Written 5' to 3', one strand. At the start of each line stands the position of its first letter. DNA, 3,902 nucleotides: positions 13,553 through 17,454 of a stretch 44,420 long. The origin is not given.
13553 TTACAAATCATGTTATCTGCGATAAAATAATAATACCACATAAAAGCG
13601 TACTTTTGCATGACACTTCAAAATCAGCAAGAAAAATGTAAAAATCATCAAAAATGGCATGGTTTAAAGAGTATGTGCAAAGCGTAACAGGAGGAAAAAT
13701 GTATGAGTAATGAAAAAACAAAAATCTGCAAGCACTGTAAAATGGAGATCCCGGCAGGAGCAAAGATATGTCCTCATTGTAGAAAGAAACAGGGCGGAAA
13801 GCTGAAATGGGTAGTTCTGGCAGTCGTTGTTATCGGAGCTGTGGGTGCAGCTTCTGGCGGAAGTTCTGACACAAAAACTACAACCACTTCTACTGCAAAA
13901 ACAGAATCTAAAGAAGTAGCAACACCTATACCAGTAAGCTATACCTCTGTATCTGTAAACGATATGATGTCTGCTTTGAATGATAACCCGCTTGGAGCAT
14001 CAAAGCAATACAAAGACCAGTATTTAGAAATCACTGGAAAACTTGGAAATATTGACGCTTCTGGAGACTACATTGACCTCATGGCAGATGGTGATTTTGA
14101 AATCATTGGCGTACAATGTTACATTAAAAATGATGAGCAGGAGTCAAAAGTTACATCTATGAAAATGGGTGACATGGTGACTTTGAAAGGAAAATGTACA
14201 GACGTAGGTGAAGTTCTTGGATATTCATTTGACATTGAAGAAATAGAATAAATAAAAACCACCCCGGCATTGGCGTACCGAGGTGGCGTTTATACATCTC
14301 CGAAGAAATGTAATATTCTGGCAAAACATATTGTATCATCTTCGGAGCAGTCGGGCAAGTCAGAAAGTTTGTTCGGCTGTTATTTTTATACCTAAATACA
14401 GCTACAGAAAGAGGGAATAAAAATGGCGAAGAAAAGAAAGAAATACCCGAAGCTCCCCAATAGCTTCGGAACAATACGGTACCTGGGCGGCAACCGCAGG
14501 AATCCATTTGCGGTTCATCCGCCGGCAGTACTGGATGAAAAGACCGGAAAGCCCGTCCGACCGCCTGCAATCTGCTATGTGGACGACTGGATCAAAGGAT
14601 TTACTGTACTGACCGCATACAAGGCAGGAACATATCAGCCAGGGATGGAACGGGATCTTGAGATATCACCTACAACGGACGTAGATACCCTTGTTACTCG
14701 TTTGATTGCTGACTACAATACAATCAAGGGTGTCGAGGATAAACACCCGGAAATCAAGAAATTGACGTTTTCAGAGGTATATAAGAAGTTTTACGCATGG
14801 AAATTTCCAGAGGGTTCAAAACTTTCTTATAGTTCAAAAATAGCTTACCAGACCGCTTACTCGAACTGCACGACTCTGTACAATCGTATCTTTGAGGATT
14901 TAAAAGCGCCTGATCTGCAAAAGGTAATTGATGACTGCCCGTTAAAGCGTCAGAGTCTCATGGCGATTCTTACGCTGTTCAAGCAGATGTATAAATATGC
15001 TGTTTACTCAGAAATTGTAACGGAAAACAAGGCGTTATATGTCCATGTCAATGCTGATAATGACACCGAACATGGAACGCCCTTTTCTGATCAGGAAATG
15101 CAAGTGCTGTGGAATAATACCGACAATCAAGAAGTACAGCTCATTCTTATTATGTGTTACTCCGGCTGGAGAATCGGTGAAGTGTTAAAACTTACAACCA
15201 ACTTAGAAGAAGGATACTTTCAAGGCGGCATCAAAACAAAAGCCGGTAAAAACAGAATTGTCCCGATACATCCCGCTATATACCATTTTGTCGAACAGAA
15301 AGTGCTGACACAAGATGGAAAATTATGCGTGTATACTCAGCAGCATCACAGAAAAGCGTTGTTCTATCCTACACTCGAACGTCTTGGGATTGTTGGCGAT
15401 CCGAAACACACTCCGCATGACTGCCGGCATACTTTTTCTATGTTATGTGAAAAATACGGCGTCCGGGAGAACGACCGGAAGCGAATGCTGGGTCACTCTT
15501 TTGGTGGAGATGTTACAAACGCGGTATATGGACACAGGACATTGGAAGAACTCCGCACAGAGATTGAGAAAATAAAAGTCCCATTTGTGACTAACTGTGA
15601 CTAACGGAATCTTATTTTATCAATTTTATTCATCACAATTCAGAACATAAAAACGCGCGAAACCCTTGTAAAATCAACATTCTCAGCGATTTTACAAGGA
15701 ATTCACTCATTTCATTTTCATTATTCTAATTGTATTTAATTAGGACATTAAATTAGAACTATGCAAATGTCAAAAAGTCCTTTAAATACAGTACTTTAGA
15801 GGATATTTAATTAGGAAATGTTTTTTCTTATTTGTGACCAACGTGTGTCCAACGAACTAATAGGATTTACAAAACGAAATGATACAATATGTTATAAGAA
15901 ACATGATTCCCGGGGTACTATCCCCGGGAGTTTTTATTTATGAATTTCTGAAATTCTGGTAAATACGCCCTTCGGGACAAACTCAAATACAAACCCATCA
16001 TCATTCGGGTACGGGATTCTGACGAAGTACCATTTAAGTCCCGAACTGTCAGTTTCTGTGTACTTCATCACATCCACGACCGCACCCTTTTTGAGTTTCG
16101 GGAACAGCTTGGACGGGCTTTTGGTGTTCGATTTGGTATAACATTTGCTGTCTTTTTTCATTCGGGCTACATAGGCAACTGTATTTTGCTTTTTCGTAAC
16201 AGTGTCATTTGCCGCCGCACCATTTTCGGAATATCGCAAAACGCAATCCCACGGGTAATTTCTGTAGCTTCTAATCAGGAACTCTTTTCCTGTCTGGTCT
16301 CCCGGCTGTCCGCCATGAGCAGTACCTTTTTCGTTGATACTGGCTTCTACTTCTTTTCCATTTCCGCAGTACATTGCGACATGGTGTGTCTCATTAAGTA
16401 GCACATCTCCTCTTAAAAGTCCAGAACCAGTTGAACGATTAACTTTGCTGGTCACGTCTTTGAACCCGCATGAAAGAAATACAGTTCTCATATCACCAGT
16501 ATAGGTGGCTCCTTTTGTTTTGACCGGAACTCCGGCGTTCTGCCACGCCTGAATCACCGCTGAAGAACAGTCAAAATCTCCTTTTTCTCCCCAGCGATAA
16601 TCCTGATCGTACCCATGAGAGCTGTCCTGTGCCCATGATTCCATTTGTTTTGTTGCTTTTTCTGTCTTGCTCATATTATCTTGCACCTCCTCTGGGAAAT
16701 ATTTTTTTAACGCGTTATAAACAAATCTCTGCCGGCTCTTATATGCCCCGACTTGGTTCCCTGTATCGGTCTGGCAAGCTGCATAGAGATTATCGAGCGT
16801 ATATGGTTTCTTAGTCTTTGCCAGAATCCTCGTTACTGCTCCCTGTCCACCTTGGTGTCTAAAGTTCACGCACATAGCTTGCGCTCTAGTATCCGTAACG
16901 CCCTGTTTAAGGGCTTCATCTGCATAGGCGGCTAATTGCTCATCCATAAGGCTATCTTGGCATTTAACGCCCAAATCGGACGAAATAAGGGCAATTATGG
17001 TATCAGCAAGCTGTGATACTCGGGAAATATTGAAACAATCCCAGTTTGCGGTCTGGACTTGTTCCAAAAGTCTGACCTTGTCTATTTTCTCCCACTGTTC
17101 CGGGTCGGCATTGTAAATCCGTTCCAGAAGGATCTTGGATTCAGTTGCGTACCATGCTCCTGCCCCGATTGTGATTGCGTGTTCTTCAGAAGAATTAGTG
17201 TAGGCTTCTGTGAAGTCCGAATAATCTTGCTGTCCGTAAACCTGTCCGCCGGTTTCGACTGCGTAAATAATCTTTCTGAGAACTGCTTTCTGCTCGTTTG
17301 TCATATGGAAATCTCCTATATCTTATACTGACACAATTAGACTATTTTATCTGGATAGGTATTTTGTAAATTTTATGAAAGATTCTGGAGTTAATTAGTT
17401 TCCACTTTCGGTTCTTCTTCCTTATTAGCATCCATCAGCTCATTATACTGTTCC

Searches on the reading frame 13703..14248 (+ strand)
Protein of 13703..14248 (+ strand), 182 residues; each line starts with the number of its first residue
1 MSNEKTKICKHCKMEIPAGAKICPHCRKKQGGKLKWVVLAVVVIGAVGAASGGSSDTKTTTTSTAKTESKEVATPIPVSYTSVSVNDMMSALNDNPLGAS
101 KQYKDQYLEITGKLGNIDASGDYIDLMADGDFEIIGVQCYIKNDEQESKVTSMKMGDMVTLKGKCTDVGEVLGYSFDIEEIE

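Call 22: search_protein_families(library=phrogs, proteins=[window:13703-14248:+], max_evalue=0.00001)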
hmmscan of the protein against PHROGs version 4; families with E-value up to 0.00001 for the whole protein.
window:13703-14248:+ (182 aa): 2 families
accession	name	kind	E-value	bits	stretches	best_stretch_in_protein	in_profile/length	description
phrog_8545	-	moron, auxiliary metabolic gene and host takeover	1.5e-14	55.2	1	34-164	18-160/177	superinfection exclusion Sie-like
phrog_14275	-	unknown function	1.2e-08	35.9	1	8-70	5-74/178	-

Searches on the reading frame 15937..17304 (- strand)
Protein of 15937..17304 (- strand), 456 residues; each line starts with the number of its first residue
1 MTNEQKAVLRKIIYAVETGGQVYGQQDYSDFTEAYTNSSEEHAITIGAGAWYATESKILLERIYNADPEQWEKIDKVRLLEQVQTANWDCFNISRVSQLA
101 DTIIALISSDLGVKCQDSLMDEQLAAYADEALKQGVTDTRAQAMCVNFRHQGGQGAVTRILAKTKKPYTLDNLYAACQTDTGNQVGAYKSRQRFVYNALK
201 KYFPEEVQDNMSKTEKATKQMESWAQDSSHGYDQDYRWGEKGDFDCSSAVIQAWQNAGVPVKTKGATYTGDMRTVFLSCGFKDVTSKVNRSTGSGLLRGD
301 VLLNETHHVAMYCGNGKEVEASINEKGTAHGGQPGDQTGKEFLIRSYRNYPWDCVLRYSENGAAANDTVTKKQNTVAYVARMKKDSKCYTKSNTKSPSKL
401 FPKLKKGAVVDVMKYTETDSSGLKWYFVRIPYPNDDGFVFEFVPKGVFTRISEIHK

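Call 22: search_protein_families(library=phrogs, proteins=[window:15937-17304:-], max_evalue=0.00001)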
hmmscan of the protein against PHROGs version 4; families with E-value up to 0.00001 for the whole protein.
window:15937-17304:- (456 aa): 3 families
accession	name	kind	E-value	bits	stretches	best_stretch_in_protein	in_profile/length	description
phrog_14030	-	unknown function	9.4e-64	216.4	1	181-449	17-272/273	-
phrog_32635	-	unknown function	1.2e-20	75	1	240-369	47-174/318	-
phrog_31947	-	unknown function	2.1e-13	51.5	1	241-355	43-170/306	-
